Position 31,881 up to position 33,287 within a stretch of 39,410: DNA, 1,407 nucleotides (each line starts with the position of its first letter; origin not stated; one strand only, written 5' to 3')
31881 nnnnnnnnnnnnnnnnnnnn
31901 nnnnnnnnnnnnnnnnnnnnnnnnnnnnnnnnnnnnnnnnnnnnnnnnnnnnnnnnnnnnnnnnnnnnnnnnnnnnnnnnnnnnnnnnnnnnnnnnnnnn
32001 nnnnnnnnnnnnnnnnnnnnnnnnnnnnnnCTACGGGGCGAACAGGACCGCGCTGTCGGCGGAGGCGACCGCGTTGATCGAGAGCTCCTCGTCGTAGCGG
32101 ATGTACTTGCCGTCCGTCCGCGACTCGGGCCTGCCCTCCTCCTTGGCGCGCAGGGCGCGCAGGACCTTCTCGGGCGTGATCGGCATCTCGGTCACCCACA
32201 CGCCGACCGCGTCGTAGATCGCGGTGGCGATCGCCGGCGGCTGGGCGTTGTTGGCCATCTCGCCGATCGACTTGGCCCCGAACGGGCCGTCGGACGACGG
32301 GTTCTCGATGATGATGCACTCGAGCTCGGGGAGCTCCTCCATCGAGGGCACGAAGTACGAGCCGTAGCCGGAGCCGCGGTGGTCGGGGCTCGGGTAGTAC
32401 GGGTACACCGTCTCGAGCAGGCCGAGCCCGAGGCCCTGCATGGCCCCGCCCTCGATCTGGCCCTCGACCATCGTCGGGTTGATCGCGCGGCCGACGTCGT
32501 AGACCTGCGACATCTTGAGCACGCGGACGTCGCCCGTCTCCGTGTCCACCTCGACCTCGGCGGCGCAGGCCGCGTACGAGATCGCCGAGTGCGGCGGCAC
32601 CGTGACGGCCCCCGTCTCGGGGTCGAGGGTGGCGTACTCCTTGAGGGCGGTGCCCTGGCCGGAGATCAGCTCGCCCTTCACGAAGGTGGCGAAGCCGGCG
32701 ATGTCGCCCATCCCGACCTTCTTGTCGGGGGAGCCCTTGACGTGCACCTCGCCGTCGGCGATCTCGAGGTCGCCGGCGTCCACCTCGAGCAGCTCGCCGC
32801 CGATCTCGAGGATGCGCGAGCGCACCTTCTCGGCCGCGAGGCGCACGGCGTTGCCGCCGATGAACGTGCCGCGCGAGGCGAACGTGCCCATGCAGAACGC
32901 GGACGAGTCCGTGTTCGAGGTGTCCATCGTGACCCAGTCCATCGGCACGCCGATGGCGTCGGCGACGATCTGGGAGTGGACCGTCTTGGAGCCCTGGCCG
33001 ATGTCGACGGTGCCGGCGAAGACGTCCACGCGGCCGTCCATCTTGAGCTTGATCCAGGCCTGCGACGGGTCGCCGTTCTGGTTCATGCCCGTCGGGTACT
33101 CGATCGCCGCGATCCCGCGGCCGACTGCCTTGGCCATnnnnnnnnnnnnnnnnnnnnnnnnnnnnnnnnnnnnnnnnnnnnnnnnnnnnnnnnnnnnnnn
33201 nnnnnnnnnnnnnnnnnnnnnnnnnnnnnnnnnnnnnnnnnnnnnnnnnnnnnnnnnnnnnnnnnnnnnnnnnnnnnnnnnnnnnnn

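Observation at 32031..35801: Four-subunit molybdenum hydroxylase with the Moco subunit split into two translationally coupled genes (NdhFSLM-like)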

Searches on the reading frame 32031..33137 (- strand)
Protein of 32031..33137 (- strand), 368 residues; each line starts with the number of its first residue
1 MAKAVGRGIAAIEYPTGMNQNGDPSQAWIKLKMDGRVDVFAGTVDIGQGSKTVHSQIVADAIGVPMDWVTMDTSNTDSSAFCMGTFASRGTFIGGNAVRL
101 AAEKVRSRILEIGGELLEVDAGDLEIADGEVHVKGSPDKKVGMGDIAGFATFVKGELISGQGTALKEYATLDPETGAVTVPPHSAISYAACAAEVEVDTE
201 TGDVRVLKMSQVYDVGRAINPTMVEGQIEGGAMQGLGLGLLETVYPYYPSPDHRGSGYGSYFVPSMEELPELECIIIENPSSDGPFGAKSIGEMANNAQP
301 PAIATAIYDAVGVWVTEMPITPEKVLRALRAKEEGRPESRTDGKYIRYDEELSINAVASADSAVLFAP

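Call 4: search_protein_families(library=pfam, proteins=[window:32031-33137:-])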
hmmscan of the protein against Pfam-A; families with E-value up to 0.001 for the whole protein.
window:32031-33137:- (368 aa): 1 family
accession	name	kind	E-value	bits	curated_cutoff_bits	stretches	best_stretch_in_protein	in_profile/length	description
PF20256.3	MoCoBD_2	-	1.4e-69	235.2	27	1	4-270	24-283/283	Molybdopterin cofactor-binding domain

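Call 5: search_protein_families(library=ncbifam, proteins=[window:32031-33137:-])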
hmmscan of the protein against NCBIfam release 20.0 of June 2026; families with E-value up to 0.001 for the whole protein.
window:32031-33137:- (368 aa): 13 families
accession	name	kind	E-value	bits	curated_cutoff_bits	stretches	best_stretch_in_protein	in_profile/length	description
NF043082.1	XdhA_XDHase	equivalog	3e-62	210.8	780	1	6-332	440-755/758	xanthine dehydrogenase subunit XdhA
TIGR03194.1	4hydrxCoA_A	equivalog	2.8e-60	204.6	994.55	1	8-329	423-746/746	4-hydroxybenzoyl-CoA reductase subunit alpha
NF040766.1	CODH_aero_grp5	exception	2.5e-57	194.6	950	1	3-325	450-781/785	aerobic carbon-monoxide dehydrogenase large subunit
NF007426.0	PRK09970.1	equivalog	3.6e-56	190.6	916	1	6-330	443-756/761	xanthine dehydrogenase molybdenum-binding subunit XdhA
TIGR03313.1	Se_sel_red_Mo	hypoth_equivalog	9.8e-52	175.7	1101.9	1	4-329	641-949/951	molybdopterin-dependent oxidoreductase Mo/Fe-S-binding subunit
NF041018.1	glyceraldDH_alpha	equivalog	4.2e-51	174.2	790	1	18-326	452-741/741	glyceraldehyde dehydrogenase subunit alpha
TIGR02416.1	CO_dehy_Mo_lg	equivalog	3e-45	154.6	991.15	1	29-326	480-768/770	aerobic carbon-monoxide dehydrogenase large subunit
TIGR03196.1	pucD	equivalog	7.6e-43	146.9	783.65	1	22-325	452-754/763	xanthine dehydrogenase subunit D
NF045668.1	pterin_aldehy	equivalog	5.7e-36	124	1100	1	5-329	612-904/905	molybdopterin-dependent aldehyde oxidoreductase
NF041671.1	peri_hyde_PaoC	equivalog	7.3e-32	110.6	1180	1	5-330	434-732/735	aldehyde oxidoreductase molybdenum-binding subunit PaoC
TIGR02965.1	xanthine_xdhB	equivalog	5e-30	104.3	849.5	1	19-330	446-755/758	xanthine dehydrogenase molybdopterin binding subunit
TIGR03311.1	Se_dep_XDH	equivalog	1.9e-29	102.3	830.45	2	181-320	708-841/848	selenium-dependent xanthine dehydrogenase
TIGR02969.1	mam_aldehyde_ox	subfamily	3.5e-18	64.5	1912.3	2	182-312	1150-1280/1330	aldehyde oxidase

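Call 7: search_solved_structures(query=window:32031-33137:-, max_evalue=1e-10, show_alignments=2)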
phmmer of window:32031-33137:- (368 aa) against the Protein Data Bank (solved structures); distinct sequences matched with E-value up to 1e-10: 41.
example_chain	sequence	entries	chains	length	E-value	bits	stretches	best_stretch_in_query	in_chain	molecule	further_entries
3hrd_B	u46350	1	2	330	6.4e-53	183.4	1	4-333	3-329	Nicotinate dehydrogenase medium molybdopterin subunit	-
1rm6_A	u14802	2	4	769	9.5e-44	153.3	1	5-334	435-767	4-hydroxybenzoyl-CoA reductase alpha subunit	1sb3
8uem_A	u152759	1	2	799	2.6e-41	145.2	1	34-332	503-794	Carbon monoxide dehydrogenase (Large chain), CoxL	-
1t3q_B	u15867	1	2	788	1.5e-40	142.8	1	26-331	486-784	quinoline 2-oxidoreductase large subunit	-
7dqx_A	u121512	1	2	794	3.7e-38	134.9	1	28-327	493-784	6-hydroxypseudooxynicotine dehydrogenase complex subunit gamma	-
1ffu_B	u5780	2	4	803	3.5e-33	118.5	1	31-330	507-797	CUTL, MOLYBDOPROTEIN OF CARBON MONOXIDE DEHYDROGENASE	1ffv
1n5w_B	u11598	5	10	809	2e-32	116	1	27-311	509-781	Carbon monoxide dehydrogenase large chain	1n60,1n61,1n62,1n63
1zxi_B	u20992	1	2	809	2.7e-32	115.6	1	27-311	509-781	Carbon monoxide dehydrogenase large chain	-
4zoh_A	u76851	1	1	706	2e-30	109.4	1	26-325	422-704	Putative oxidoreductase molybdopterin-binding subunit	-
1dgj_A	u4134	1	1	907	6.8e-28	101.1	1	182-329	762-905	ALDEHYDE OXIDOREDUCTASE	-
1sij_A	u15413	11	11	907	9.6e-25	90.7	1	181-331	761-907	Aldehyde oxidoreductase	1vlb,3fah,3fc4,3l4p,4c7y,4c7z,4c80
5g5h_C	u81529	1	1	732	4.5e-21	78.7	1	5-328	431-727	Aldehyde oxidoreductase molybdenum-binding subunit PaoC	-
5g5g_C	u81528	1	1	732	6.4e-21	78.2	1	20-328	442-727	PUTATIVE XANTHINE DEHYDROGENASE YAGS FAD-BINDING SUBUNIT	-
5y6q_C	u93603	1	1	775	3.7e-20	75.7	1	5-326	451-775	Aldehyde oxidase large subunit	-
5epg_A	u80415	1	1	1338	1.1e-16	64.2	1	182-316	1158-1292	Aldehyde oxidase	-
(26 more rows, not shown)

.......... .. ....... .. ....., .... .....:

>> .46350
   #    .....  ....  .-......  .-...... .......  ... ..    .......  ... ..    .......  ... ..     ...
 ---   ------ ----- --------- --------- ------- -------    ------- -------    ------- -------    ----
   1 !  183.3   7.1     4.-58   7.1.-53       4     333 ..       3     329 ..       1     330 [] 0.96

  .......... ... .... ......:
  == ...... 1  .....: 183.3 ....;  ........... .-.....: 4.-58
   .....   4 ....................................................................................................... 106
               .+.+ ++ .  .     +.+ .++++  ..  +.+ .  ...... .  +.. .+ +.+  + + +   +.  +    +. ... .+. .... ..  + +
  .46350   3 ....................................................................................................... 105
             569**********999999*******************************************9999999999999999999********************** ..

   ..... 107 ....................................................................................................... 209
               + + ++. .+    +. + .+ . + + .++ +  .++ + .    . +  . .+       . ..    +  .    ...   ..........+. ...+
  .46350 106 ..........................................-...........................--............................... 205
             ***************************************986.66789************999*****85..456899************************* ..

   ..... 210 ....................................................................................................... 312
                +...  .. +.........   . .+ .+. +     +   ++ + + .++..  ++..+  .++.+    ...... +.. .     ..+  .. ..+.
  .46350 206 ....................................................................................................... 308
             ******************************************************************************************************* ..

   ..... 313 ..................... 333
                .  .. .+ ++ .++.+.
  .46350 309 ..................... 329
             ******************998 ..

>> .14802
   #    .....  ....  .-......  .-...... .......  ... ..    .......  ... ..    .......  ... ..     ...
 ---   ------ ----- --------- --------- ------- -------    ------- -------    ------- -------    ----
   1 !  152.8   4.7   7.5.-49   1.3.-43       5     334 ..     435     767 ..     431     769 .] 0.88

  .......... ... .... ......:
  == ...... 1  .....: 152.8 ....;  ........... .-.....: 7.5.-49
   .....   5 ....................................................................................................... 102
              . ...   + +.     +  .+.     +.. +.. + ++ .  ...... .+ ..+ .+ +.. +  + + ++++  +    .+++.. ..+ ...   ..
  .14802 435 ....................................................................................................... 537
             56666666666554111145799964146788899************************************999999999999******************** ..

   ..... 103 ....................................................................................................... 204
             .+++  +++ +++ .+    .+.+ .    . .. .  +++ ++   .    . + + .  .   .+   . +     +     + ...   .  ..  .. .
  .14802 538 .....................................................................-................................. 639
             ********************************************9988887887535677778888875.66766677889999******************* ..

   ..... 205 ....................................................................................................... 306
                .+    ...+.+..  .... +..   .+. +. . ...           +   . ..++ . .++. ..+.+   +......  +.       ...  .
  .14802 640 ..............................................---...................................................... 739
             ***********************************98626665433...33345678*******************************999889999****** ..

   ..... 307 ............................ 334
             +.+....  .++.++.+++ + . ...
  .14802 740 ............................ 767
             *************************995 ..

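Call 14: find_homologous_proteins(query=window:32031-33137:-, max_evalue=1e-20)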
Query window:32031-33137:- (368 aa): 4287 proteins with E <= 1e-20 among 8000 candidates; the best 120 are listed.
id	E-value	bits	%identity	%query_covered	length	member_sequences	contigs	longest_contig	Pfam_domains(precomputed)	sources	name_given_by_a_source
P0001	9.6e-237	803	98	100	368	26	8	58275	PF20256.4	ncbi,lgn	ncbi:MAG: xanthine dehydrogenase family protein molybdopterin-binding subunit [Actinomycetota bacter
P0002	2.9e-217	739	90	100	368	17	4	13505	PF20256.4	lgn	-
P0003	1.2e-206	704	86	100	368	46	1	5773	PF20256.4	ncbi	ncbi:MAG: molybdopterin cofactor-binding domain-containing protein [Thermoleophilia bacterium]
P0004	2.8e-204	696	85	100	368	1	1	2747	PF20256.4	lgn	-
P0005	1.1e-187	642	78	100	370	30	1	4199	PF20256.4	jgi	jgi:CO/xanthine dehydrogenase Mo-binding subunit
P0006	4.5e-181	620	81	91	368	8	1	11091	PF20256.4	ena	-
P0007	2.3e-179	614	73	99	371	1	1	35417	PF20256.4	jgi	jgi:CO/xanthine dehydrogenase Mo-binding subunit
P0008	3.4e-177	607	75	97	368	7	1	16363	PF20256.4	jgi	jgi:CO/xanthine dehydrogenase Mo-binding subunit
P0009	1.4e-174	598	75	97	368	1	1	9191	PF20256.4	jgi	jgi:CO/xanthine dehydrogenase Mo-binding subunit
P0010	1.9e-174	598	75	96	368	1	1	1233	PF20256.4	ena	-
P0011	6.4e-174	596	72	98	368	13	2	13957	PF20256.4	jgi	jgi:CO/xanthine dehydrogenase Mo-binding subunit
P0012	4.1e-173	594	73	99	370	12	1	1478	PF20256.4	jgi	jgi:CO/xanthine dehydrogenase Mo-binding subunit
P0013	5.5e-173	593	74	97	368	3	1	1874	PF20256.4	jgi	jgi:CO/xanthine dehydrogenase Mo-binding subunit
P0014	9.6e-173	592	71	99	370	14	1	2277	PF20256.4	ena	-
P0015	1.2e-172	592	72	98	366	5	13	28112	PF20256.4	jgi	jgi:CO/xanthine dehydrogenase Mo-binding subunit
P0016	1.4e-172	592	73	98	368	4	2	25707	PF20256.4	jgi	jgi:CO/xanthine dehydrogenase Mo-binding subunit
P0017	4.0e-172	590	71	97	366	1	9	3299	PF20256.4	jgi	jgi:CO/xanthine dehydrogenase Mo-binding subunit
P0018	5.7e-172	590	71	98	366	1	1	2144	PF20256.4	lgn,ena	-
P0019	6.0e-172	590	73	97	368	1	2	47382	PF20256.4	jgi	jgi:CO/xanthine dehydrogenase Mo-binding subunit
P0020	7.9e-172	589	72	98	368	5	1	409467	PF20256.4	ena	-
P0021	2.1e-171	588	70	98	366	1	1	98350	PF20256.4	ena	-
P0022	2.2e-171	588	73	97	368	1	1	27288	PF20256.4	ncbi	-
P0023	2.9e-171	588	72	97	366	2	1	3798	PF20256.4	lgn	-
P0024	2.9e-171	588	72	99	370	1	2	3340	PF20256.4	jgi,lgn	-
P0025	5.1e-171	587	69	99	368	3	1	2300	PF20256.4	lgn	-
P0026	7.1e-171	586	72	99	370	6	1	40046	PF20256.4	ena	-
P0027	9.1e-171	586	71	98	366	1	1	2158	PF20256.4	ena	-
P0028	9.8e-171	586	72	97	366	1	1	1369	PF20256.4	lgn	-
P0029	1.1e-170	586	73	98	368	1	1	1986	PF20256.4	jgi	jgi:CO/xanthine dehydrogenase Mo-binding subunit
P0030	1.2e-170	586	71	99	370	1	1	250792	PF20256.4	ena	-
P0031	1.6e-170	585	70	98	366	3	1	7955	PF20256.4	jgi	-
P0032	1.7e-170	585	73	96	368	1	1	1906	PF20256.4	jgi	jgi:CO/xanthine dehydrogenase Mo-binding subunit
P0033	3.4e-170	584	72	98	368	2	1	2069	PF20256.4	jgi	-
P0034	4.7e-170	584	71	99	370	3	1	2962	PF20256.4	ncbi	-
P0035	7.6e-170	583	71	100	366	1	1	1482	PF20256.4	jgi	jgi:CO/xanthine dehydrogenase Mo-binding subunit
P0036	8.1e-170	583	71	99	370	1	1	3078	PF20256.4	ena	-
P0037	8.7e-170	583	72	98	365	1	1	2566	PF20256.4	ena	-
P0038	9.4e-170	583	72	98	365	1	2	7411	PF20256.4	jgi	jgi:CO/xanthine dehydrogenase Mo-binding subunit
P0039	1.1e-169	582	72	97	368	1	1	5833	PF20256.4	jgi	jgi:CO/xanthine dehydrogenase Mo-binding subunit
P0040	1.2e-169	582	73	98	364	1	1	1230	PF20256.4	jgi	jgi:CO/xanthine dehydrogenase Mo-binding subunit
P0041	1.7e-169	582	72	98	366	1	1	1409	PF20256.4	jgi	jgi:CO/xanthine dehydrogenase Mo-binding subunit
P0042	1.8e-169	582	71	99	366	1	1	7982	PF20256.4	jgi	jgi:CO/xanthine dehydrogenase Mo-binding subunit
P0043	3.2e-169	581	72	99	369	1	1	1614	PF20256.4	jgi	jgi:CO/xanthine dehydrogenase Mo-binding subunit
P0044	3.2e-169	581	70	99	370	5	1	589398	PF20256.4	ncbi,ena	-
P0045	3.6e-169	581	70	100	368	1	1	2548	PF20256.4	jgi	jgi:CO/xanthine dehydrogenase Mo-binding subunit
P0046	3.8e-169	581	72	99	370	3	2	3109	PF20256.4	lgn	-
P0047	3.8e-169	581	72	97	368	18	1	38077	PF20256.4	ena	-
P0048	4.0e-169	581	72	100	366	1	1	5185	PF20256.4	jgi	jgi:CO/xanthine dehydrogenase Mo-binding subunit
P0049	4.5e-169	580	70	98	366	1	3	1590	PF20256.4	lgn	-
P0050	4.5e-169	580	71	98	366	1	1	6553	PF20256.4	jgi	jgi:CO/xanthine dehydrogenase Mo-binding subunit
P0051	4.6e-169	580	71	98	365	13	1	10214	PF20256.4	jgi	jgi:CO/xanthine dehydrogenase Mo-binding subunit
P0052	5.4e-169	580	71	100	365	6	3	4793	PF20256.4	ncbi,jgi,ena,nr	ncbi:MAG: xanthine dehydrogenase family protein molybdopterin-binding subunit [Actinobacteria bacter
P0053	9.4e-169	579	72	98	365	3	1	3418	PF20256.4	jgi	jgi:CO/xanthine dehydrogenase Mo-binding subunit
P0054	1.2e-168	579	70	98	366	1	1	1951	PF20256.4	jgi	jgi:CO/xanthine dehydrogenase Mo-binding subunit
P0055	1.2e-168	579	73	98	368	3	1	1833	PF20256.4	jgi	jgi:CO/xanthine dehydrogenase Mo-binding subunit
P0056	1.3e-168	579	72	98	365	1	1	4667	PF20256.4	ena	-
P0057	1.5e-168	579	71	99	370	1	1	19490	PF20256.4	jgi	-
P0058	1.6e-168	579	72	97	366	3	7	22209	PF20256.4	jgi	jgi:CO/xanthine dehydrogenase Mo-binding subunit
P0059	1.7e-168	579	71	99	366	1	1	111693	PF20256.4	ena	-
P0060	1.7e-168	578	73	96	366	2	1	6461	PF20256.4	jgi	jgi:CO/xanthine dehydrogenase Mo-binding subunit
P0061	2.1e-168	578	71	98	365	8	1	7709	PF20256.4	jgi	jgi:CO/xanthine dehydrogenase Mo-binding subunit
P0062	2.1e-168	578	70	98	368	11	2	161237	PF20256.4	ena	-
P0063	2.3e-168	578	71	98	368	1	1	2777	PF20256.4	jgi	jgi:CO/xanthine dehydrogenase Mo-binding subunit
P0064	3.0e-168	578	71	99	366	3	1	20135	PF20256.4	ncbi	-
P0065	3.5e-168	577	70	100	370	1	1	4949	PF20256.4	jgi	jgi:CO/xanthine dehydrogenase Mo-binding subunit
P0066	7.3e-168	576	72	98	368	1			PF20256.4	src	-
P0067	8.9e-168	576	71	99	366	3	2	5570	PF20256.4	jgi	jgi:CO/xanthine dehydrogenase Mo-binding subunit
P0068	1.0e-167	576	71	98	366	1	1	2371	PF20256.4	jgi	jgi:CO/xanthine dehydrogenase Mo-binding subunit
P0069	1.0e-167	576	72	98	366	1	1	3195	PF20256.4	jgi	jgi:CO/xanthine dehydrogenase Mo-binding subunit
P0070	1.3e-167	576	71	99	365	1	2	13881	PF20256.4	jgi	jgi:CO/xanthine dehydrogenase Mo-binding subunit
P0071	1.6e-167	575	72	98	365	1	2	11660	PF20256.4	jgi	jgi:CO/xanthine dehydrogenase Mo-binding subunit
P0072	1.8e-167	575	72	98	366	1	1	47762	PF20256.4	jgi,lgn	jgi:CO/xanthine dehydrogenase Mo-binding subunit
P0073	1.9e-167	575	70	99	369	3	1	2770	PF20256.4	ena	-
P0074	2.1e-167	575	72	99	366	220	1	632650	PF20256.4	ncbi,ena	-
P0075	2.3e-167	575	70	98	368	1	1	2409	PF20256.4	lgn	-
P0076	2.5e-167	575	72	97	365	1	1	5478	PF20256.4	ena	-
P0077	2.5e-167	575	72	98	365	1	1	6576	PF20256.4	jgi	jgi:CO/xanthine dehydrogenase Mo-binding subunit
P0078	2.5e-167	575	70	99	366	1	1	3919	PF20256.4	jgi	jgi:CO/xanthine dehydrogenase Mo-binding subunit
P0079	2.7e-167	575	70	99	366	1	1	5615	PF20256.4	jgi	jgi:CO/xanthine dehydrogenase Mo-binding subunit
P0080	2.8e-167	574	70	99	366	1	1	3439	PF20256.4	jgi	jgi:CO/xanthine dehydrogenase Mo-binding subunit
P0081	3.2e-167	574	72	98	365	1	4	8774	PF20256.4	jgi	jgi:CO/xanthine dehydrogenase Mo-binding subunit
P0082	3.6e-167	574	71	98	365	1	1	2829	PF20256.4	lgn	-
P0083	4.0e-167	574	71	99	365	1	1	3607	PF20256.4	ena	-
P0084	4.1e-167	574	71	98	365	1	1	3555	PF20256.4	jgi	jgi:CO/xanthine dehydrogenase Mo-binding subunit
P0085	4.2e-167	574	72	98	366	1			PF20256.4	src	-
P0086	4.5e-167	574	70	99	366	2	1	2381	PF20256.4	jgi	jgi:CO/xanthine dehydrogenase Mo-binding subunit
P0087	4.6e-167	574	73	98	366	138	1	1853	PF20256.4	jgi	jgi:CO/xanthine dehydrogenase Mo-binding subunit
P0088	4.8e-167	574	71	98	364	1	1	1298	PF20256.4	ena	-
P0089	4.9e-167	574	72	98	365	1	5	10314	PF20256.4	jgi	jgi:CO/xanthine dehydrogenase Mo-binding subunit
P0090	5.3e-167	574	70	99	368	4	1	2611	PF20256.4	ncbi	-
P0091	5.4e-167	574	69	99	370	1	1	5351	PF20256.4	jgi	jgi:CO/xanthine dehydrogenase Mo-binding subunit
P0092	5.5e-167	574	71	98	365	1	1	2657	PF20256.4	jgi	jgi:CO/xanthine dehydrogenase Mo-binding subunit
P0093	5.5e-167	574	70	100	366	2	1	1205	PF20256.4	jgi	jgi:CO/xanthine dehydrogenase Mo-binding subunit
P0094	5.6e-167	574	72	98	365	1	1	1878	PF20256.4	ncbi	-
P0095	5.6e-167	574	70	99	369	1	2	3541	PF20256.4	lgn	-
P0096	5.9e-167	573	71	98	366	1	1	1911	PF20256.4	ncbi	-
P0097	6.3e-167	573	71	99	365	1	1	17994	PF20256.4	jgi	jgi:CO/xanthine dehydrogenase Mo-binding subunit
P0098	6.3e-167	573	71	98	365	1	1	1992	PF20256.4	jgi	jgi:CO/xanthine dehydrogenase Mo-binding subunit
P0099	6.7e-167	573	71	98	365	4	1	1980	PF20256.4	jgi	jgi:CO/xanthine dehydrogenase Mo-binding subunit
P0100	7.1e-167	573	72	99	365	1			PF20256.4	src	-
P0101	9.5e-167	573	72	98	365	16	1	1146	PF20256.4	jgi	jgi:CO/xanthine dehydrogenase Mo-binding subunit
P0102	1.0e-166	573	72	98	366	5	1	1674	PF20256.4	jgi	jgi:CO/xanthine dehydrogenase Mo-binding subunit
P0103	1.0e-166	573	73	98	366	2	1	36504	PF20256.4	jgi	jgi:CO/xanthine dehydrogenase Mo-binding subunit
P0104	1.1e-166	573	72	98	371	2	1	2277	PF20256.4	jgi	-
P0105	1.3e-166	572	72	98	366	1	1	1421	PF20256.4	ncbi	-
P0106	1.5e-166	572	73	98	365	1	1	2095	PF20256.4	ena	-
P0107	1.6e-166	572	72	98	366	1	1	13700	PF20256.4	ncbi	-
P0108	1.7e-166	572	70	100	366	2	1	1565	PF20256.4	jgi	jgi:CO/xanthine dehydrogenase Mo-binding subunit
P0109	1.8e-166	572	71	97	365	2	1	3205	PF20256.4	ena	-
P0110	1.9e-166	572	71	98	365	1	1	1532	PF20256.4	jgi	jgi:CO/xanthine dehydrogenase Mo-binding subunit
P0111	2.2e-166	572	72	98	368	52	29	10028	PF20256.4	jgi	jgi:CO/xanthine dehydrogenase Mo-binding subunit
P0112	2.3e-166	572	69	99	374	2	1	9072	PF20256.4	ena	-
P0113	2.6e-166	571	70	99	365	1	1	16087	PF20256.4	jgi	jgi:CO/xanthine dehydrogenase Mo-binding subunit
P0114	3.2e-166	571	71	98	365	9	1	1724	PF20256.4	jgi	jgi:CO/xanthine dehydrogenase Mo-binding subunit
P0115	3.3e-166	571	69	98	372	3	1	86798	PF20256.4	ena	-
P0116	4.1e-166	571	69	99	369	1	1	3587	PF20256.4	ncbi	-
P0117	4.2e-166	571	69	99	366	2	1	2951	PF20256.4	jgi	jgi:CO/xanthine dehydrogenase Mo-binding subunit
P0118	4.2e-166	571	72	98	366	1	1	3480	PF20256.4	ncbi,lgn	-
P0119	5.9e-166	570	71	98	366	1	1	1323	PF20256.4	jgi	jgi:CO/xanthine dehydrogenase Mo-binding subunit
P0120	5.9e-166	570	71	98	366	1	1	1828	PF20256.4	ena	-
